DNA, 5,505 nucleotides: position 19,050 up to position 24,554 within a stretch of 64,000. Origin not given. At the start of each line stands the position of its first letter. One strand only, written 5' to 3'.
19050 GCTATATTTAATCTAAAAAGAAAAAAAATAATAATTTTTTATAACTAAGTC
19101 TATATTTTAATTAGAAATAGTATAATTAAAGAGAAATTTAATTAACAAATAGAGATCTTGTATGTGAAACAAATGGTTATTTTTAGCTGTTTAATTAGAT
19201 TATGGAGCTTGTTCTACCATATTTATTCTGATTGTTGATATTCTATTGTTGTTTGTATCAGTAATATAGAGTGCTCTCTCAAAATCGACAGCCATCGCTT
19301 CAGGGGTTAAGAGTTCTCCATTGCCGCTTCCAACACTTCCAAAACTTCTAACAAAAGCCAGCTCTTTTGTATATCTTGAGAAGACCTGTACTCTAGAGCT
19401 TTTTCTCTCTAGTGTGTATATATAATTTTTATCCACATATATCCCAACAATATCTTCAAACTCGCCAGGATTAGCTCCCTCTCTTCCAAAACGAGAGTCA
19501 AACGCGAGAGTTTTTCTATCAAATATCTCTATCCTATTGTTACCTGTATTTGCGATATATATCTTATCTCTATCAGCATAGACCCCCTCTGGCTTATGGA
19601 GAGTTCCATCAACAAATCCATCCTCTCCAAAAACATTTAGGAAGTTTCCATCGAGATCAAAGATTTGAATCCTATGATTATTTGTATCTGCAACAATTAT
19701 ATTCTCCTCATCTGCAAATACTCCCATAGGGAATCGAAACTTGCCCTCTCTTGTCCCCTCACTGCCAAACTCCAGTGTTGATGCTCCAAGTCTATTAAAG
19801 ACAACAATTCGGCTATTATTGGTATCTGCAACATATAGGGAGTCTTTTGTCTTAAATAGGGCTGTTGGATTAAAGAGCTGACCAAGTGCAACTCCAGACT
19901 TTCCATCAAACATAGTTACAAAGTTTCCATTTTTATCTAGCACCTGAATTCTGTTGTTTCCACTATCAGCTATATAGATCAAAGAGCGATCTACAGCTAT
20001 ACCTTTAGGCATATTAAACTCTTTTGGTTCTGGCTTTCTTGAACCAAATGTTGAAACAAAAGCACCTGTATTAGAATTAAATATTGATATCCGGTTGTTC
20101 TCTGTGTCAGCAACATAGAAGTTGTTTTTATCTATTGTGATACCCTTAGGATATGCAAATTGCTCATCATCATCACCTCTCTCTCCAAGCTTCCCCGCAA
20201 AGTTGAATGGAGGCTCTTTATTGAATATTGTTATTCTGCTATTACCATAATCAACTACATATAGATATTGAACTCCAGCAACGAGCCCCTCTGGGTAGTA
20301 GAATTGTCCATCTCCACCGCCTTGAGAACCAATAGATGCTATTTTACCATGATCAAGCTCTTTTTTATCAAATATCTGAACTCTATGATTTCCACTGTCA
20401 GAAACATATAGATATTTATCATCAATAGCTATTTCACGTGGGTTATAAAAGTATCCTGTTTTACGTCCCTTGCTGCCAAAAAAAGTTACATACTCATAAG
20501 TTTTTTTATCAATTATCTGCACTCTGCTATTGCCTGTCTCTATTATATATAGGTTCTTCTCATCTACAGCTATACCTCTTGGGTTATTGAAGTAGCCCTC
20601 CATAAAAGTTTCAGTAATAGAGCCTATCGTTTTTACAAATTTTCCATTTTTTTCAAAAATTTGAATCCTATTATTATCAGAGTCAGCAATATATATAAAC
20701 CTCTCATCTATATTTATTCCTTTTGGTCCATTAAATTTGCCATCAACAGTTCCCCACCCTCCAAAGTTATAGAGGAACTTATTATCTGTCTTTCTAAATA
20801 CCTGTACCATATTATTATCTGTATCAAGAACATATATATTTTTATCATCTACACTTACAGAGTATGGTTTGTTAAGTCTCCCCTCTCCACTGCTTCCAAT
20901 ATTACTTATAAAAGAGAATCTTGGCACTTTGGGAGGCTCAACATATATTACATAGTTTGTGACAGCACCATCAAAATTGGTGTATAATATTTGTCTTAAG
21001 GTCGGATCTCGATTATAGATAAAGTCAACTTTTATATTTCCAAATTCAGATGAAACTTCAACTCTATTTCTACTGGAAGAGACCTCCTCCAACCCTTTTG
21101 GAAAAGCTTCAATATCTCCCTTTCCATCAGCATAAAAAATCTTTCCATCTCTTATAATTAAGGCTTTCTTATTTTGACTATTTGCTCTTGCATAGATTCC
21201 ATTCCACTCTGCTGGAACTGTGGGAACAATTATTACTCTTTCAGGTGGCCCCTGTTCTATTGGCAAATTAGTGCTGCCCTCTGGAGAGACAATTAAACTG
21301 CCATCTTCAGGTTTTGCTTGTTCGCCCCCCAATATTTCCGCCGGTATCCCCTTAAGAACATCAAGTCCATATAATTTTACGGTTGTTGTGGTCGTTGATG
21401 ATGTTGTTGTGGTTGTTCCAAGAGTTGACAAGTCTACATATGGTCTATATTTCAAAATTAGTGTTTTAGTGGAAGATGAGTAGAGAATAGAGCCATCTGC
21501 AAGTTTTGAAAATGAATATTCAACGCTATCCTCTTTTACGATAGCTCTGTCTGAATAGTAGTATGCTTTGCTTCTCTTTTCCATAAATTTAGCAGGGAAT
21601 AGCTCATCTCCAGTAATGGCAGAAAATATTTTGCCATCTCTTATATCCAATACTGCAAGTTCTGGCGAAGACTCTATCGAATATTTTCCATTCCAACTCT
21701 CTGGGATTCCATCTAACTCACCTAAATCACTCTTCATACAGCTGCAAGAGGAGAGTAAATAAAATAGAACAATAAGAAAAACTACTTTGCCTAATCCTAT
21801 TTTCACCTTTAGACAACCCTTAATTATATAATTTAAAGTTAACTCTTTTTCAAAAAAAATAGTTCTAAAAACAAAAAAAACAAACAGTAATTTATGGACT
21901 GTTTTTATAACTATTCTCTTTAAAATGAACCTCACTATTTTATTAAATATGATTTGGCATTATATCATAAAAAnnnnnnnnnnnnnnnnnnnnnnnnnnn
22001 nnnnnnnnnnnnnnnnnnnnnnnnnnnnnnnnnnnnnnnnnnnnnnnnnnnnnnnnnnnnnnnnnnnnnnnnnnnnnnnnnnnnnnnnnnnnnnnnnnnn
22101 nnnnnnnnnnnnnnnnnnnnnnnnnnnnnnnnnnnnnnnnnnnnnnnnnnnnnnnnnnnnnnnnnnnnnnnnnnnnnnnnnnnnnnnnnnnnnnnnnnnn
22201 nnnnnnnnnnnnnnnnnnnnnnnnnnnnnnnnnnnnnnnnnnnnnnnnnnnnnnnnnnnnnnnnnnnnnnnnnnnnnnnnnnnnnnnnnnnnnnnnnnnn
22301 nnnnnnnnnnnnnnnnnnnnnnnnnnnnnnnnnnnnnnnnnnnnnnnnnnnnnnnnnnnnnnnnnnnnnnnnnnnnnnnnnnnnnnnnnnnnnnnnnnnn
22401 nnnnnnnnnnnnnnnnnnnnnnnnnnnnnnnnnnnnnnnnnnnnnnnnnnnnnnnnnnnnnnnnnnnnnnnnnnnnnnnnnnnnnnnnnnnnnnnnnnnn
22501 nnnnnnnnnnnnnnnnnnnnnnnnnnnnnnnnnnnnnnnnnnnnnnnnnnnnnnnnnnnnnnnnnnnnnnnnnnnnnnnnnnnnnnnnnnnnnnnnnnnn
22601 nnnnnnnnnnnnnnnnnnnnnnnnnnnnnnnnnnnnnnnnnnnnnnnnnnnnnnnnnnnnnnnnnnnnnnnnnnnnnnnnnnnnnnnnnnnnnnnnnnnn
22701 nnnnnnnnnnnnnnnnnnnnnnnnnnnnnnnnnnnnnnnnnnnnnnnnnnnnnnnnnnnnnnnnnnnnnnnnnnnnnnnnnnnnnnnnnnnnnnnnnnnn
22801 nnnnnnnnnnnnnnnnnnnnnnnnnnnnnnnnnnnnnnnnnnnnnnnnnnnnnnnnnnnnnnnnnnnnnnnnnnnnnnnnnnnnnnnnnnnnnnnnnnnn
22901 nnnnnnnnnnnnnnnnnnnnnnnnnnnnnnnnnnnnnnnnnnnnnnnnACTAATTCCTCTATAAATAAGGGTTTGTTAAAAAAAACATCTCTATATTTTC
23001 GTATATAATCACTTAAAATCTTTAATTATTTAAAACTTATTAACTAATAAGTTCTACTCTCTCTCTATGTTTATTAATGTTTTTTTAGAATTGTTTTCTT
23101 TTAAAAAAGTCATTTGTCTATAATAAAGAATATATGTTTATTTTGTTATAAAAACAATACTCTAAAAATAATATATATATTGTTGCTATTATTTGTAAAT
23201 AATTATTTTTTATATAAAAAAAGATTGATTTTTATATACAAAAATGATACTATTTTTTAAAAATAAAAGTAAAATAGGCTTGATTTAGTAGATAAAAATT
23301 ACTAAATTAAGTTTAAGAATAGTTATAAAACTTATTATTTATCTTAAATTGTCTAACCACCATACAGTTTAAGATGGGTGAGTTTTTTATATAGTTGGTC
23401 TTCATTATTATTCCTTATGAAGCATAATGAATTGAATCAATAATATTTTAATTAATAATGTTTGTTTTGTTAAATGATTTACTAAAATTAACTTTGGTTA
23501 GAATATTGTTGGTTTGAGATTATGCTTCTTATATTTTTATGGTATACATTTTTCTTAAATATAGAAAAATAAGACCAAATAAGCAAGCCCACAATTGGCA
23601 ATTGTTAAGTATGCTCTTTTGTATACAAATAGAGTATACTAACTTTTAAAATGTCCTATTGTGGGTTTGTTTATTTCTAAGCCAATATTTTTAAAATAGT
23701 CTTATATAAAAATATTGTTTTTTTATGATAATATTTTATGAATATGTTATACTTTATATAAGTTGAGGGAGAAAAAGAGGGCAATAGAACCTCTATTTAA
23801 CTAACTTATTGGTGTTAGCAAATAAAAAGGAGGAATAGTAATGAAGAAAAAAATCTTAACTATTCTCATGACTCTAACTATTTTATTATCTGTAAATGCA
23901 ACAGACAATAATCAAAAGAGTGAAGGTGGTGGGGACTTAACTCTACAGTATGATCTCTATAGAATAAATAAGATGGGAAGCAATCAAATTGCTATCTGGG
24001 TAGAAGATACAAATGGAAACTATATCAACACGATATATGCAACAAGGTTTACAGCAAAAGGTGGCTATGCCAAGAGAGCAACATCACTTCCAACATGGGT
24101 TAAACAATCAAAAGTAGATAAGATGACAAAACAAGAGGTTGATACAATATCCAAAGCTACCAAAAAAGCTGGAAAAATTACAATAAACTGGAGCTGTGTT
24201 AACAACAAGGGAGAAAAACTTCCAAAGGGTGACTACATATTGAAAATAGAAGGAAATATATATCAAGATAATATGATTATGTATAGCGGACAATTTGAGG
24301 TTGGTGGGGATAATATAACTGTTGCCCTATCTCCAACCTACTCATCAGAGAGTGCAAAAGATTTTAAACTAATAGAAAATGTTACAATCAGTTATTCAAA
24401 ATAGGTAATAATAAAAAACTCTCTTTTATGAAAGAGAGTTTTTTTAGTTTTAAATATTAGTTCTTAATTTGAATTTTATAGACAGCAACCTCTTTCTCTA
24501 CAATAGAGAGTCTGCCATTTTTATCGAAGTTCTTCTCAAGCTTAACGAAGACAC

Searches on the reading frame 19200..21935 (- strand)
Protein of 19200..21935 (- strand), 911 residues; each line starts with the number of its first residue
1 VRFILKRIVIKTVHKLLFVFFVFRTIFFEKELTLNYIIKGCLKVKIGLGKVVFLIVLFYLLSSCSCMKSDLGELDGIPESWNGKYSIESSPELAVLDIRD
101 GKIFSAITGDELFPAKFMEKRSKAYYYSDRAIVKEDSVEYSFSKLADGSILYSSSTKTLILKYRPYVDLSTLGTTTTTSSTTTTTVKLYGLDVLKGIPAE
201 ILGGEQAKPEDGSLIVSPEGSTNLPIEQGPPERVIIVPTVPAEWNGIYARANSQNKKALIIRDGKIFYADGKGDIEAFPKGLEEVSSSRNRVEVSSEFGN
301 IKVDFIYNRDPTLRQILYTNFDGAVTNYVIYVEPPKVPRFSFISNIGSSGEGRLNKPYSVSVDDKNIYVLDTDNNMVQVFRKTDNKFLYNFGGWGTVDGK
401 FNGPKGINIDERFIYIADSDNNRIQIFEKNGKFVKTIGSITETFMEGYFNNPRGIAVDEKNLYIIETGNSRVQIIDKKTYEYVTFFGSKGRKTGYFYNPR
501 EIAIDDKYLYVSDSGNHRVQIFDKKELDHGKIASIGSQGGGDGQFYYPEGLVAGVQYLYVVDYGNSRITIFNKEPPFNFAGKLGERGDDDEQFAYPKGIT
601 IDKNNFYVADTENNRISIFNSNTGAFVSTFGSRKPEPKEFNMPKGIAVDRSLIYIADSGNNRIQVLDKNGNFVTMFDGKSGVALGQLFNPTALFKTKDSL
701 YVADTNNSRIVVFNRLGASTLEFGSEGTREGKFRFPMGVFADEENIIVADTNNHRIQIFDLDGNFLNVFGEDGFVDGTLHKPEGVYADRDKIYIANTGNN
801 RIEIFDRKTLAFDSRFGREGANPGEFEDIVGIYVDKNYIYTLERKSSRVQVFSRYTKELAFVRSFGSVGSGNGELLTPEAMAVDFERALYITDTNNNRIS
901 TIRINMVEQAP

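Call 37: search_protein_families(library=pfam, proteins=[window:19200-21935:-], max_evalue=0.001)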
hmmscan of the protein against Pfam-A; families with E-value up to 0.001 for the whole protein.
window:19200-21935:- (911 aa): 8 families
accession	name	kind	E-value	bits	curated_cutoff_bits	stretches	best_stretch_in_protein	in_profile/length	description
PF01436.27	NHL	-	1.9e-67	220.5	20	5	593-619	1-28/28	NHL repeat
PF17170.10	DUF5128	-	6.8e-23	81.8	22.9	2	788-853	52-118/321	6-bladed beta-propeller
PF15869.11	TolB_like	-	2.1e-11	44.1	29.2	0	578-711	51-185/296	TolB-like 6-blade propeller-like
PF25021.1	TEN_NHL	-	2.8e-09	36.9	27.1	0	639-677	140-177/357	Teneurin NHL domain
PF08450.18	SGL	-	3.7e-09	37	26.3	0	598-674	140-218/246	SMP-30/Gluconolactonase/LRE-like region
PF01731.26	Arylesterase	-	1.7e-07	31.8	21.3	0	399-430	51-84/86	Arylesterase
PF10282.15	Lactonase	-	2.5e-06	27.4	21.7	0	360-431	251-322/344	Lactonase, 7-bladed beta-propeller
PF16288.11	DUF4934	-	4.2e-06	27.2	27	0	599-673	29-101/102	Domain of unknown function (DUF4934)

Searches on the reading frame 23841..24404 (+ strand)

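Call 37: search_protein_families(library=pfam, proteins=[window:23841-24404:+], max_evalue=0.001)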
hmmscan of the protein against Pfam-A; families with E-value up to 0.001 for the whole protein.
window:23841-24404:+ (187 aa): 2 families
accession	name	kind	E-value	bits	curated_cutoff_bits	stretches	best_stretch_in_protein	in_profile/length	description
PF10029.15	DUF2271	-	1.8e-17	63.8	27.3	1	44-155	15-119/136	Predicted periplasmic protein (DUF2271)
PF13860.13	FlgD_ig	-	2.2e-07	31.2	27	1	97-138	34-75/79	FlgD Ig-like domain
